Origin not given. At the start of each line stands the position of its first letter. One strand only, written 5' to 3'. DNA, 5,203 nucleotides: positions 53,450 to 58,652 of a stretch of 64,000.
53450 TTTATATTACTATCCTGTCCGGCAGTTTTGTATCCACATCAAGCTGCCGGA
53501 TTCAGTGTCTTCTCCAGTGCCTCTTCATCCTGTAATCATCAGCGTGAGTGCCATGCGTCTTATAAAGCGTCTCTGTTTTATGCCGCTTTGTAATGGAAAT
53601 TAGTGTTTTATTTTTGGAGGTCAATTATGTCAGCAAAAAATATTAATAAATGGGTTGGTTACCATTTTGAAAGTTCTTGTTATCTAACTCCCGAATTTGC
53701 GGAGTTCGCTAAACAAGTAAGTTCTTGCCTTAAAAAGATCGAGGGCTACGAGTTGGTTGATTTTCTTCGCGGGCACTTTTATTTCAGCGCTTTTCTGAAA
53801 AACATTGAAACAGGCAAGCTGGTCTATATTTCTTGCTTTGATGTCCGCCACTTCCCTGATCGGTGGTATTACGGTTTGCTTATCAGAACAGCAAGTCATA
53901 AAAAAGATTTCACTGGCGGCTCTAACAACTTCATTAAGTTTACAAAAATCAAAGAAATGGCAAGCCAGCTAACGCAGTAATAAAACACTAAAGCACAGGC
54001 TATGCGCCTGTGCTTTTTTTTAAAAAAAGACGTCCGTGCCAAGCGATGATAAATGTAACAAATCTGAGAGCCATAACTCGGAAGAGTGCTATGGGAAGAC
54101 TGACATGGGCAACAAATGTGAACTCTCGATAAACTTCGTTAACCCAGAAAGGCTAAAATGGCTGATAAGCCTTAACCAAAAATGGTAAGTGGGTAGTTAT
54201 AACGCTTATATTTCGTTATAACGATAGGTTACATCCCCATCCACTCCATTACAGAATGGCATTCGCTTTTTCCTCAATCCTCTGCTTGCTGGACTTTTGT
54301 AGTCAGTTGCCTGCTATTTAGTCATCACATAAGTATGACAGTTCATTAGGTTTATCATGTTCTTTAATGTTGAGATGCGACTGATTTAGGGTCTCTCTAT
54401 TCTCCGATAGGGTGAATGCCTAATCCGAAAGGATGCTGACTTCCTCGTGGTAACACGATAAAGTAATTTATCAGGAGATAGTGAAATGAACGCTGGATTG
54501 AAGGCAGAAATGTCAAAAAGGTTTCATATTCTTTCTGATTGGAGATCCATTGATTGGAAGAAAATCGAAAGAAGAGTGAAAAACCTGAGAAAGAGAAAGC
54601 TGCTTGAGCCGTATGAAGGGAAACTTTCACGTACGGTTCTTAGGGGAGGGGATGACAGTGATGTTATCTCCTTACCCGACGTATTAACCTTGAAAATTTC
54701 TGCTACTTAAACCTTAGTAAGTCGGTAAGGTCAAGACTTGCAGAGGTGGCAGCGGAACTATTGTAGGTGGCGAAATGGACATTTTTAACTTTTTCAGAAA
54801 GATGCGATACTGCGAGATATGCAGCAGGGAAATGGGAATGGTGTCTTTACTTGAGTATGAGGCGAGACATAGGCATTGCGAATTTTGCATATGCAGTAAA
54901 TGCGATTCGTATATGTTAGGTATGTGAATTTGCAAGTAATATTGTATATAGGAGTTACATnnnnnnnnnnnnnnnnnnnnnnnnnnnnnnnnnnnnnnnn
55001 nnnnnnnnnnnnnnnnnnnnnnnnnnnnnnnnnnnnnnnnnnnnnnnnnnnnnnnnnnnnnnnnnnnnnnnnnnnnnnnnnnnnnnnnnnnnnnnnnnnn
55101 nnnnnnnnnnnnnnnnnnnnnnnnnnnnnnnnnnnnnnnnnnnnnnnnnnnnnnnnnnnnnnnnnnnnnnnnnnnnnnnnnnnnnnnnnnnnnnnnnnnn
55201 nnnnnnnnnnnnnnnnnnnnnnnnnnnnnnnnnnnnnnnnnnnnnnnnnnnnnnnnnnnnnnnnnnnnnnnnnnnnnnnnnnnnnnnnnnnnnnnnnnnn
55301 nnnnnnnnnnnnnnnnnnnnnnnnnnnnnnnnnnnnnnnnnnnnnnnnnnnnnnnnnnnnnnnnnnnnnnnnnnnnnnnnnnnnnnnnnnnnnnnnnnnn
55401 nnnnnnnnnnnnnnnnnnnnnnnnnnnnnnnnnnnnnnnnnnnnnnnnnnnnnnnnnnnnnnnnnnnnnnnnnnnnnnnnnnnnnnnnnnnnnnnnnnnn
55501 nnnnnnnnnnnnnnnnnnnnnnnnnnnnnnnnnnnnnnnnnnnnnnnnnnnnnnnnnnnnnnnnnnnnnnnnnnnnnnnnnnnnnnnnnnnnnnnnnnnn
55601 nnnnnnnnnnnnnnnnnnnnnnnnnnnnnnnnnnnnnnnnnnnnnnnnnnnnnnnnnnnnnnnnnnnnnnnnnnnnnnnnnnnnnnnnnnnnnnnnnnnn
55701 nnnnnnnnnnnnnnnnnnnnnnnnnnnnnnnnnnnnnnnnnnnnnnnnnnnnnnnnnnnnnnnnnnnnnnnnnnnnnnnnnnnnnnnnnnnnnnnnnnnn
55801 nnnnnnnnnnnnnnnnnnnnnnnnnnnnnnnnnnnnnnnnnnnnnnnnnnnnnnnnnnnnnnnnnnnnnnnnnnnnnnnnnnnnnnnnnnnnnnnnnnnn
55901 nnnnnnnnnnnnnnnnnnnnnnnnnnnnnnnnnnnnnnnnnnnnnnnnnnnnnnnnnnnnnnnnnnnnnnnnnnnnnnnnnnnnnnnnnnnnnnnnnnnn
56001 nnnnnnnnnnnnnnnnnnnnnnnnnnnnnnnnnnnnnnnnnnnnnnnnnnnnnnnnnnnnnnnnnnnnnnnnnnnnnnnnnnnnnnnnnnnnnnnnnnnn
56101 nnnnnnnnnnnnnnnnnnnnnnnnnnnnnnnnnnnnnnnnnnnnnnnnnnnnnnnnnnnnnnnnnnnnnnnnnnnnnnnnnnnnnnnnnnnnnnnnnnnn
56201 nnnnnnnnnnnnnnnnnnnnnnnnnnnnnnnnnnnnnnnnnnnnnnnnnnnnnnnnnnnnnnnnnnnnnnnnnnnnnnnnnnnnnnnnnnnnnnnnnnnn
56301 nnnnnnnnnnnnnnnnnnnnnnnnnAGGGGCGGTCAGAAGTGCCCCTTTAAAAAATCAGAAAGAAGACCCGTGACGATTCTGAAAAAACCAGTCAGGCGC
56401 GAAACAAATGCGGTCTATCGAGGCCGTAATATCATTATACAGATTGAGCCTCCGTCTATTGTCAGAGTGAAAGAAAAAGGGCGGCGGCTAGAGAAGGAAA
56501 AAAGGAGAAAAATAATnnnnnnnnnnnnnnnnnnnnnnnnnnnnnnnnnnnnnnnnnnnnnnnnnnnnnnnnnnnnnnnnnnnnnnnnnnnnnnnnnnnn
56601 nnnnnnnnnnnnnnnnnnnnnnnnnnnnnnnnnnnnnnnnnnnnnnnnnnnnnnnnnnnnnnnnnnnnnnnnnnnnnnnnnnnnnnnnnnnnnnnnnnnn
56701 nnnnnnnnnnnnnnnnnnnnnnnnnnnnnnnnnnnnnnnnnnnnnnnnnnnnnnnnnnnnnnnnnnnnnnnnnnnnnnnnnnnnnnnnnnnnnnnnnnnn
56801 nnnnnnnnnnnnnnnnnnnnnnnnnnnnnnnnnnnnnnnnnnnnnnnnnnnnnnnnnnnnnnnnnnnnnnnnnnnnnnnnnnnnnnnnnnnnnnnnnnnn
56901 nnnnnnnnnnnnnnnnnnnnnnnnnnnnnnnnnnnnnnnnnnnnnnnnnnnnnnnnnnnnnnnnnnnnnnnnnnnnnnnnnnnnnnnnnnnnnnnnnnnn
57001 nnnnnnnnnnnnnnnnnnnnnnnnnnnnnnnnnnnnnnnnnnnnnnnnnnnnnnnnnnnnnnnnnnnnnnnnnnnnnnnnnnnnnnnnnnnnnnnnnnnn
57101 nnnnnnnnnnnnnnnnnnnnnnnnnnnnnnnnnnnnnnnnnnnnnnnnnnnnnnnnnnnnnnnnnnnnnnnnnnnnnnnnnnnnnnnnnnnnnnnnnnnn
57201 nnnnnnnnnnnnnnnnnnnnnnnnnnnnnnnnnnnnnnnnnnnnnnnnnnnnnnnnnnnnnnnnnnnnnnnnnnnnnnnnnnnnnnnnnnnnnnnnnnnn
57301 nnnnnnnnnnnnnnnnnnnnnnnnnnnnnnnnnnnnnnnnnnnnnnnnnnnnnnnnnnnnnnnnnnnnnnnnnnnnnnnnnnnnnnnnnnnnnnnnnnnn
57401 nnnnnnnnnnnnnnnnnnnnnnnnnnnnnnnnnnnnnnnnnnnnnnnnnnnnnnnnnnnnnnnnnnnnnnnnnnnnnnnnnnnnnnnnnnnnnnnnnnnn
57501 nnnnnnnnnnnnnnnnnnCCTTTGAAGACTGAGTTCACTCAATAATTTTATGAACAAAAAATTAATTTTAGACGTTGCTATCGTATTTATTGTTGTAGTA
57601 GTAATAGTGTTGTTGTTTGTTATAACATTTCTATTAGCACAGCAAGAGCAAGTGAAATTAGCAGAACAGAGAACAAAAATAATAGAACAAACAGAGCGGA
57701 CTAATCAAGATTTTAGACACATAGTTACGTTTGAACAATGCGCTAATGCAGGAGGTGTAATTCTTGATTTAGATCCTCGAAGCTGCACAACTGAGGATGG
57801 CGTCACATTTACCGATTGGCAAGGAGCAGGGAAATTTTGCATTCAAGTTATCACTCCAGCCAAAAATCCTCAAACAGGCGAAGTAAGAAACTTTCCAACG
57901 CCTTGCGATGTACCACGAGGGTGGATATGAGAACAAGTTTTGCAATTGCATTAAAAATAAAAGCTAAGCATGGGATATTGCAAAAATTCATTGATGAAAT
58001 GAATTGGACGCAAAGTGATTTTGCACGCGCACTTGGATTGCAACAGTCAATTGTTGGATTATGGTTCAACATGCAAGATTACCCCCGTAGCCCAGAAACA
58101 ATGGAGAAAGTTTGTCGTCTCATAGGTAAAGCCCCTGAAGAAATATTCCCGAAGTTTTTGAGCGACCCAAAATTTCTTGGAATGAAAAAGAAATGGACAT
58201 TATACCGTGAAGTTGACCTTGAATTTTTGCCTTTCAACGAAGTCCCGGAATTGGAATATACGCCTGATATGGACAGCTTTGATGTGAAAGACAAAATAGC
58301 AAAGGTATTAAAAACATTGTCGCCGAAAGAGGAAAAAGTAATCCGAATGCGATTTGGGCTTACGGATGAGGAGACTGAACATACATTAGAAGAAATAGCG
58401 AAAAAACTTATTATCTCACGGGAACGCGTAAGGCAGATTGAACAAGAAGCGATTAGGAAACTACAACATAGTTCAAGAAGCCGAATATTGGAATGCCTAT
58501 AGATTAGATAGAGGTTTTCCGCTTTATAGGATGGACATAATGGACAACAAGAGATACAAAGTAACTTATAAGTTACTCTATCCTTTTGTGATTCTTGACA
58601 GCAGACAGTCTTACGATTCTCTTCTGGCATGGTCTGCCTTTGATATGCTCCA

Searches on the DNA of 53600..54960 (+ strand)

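Call 91: search_dna_similar(query=window:53600-54960:+, collection=plasmids, mode=distant, max_rows=10)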
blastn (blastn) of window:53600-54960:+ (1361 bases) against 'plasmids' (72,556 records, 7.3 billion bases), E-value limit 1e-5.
Records with a match: 424; places in all: 469; records where one place covers at least 80% of the query: 0.
Best place of each record, by identity: >=99% 1; 95-99% 1; 90-95% 76; 80-90% 300; 60-80% 46.
By first word of the organism name: Escherichia 212; Priestia 71; Bacillus 67; Vibrio 10; Salmonella 9; Enterobacter 8; Phocaeicola 8; Pseudomonas 3; Paraburkholderia 3; Burkholderia 2; and 27 more.
By predicted mobility (MOB-suite, as given by PLSDB): non-mobilizable 264; conjugative 125; mobilizable 35.
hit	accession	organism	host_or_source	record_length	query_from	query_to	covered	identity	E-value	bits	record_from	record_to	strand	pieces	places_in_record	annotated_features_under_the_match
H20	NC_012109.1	Desulforapulum autotrophicum HRM2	-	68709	506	1047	10%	81.0%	1e-6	125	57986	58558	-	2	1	none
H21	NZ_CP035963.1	Bacillus mycoides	cell culture,soil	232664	984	1081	7%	79.8%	5e-12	81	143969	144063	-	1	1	none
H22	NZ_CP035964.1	Bacillus mycoides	cell culture,soil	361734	984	1081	7%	79.8%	5e-12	81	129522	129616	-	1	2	none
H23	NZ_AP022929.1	Bacillus cereus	-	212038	984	1081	7%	79.8%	5e-12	81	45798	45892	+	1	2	none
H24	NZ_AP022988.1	Bacillus cereus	-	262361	984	1081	7%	79.8%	5e-12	81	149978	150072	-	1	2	none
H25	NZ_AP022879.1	Bacillus cereus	-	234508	984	1081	7%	79.8%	5e-12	81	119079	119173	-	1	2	none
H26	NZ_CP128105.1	Bacillus cereus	bacterial isolate,grassland soil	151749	984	1081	7%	79.8%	5e-12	81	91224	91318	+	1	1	none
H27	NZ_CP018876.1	Priestia megaterium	Camellia oleifera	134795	1003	1102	7%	76.0%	8e-10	73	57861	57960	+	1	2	none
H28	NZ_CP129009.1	Priestia aryabhattai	mixed culture,sea water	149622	1003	1102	7%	76.0%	8e-10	73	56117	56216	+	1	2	none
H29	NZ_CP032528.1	Priestia megaterium NCT-2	-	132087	1003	1099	7%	77.6%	2e-10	75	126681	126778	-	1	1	none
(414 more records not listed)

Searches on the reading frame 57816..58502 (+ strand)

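Call 81: search_protein_families(library=pfam, proteins=[window:57816-58502:+], max_evalue=0.01)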
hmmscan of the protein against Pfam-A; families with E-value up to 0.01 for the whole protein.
window:57816-58502:+ (228 aa): 6 families
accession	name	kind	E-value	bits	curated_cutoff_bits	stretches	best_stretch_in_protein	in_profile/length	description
PF04545.22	Sigma70_r4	-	2.8e-17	62.4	24.1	1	164-218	1-50/50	Sigma-70, region 4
PF01381.28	HTH_3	-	1.6e-09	38.1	23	1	56-110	2-55/55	Helix-turn-helix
PF13443.12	HTH_26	-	6.8e-05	23.5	22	1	55-111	2-58/63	Cro/C1-type HTH DNA-binding domain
PF13560.12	HTH_31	-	0.0013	19.4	27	0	63-109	14-60/64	Helix-turn-helix domain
PF13744.12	HTH_37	-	0.0041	17.3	27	0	54-78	22-46/80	Helix-turn-helix domain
PF17762.8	HTH_ParB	-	0.0079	16.8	22.6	0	55-80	12-37/102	ParB HTH domain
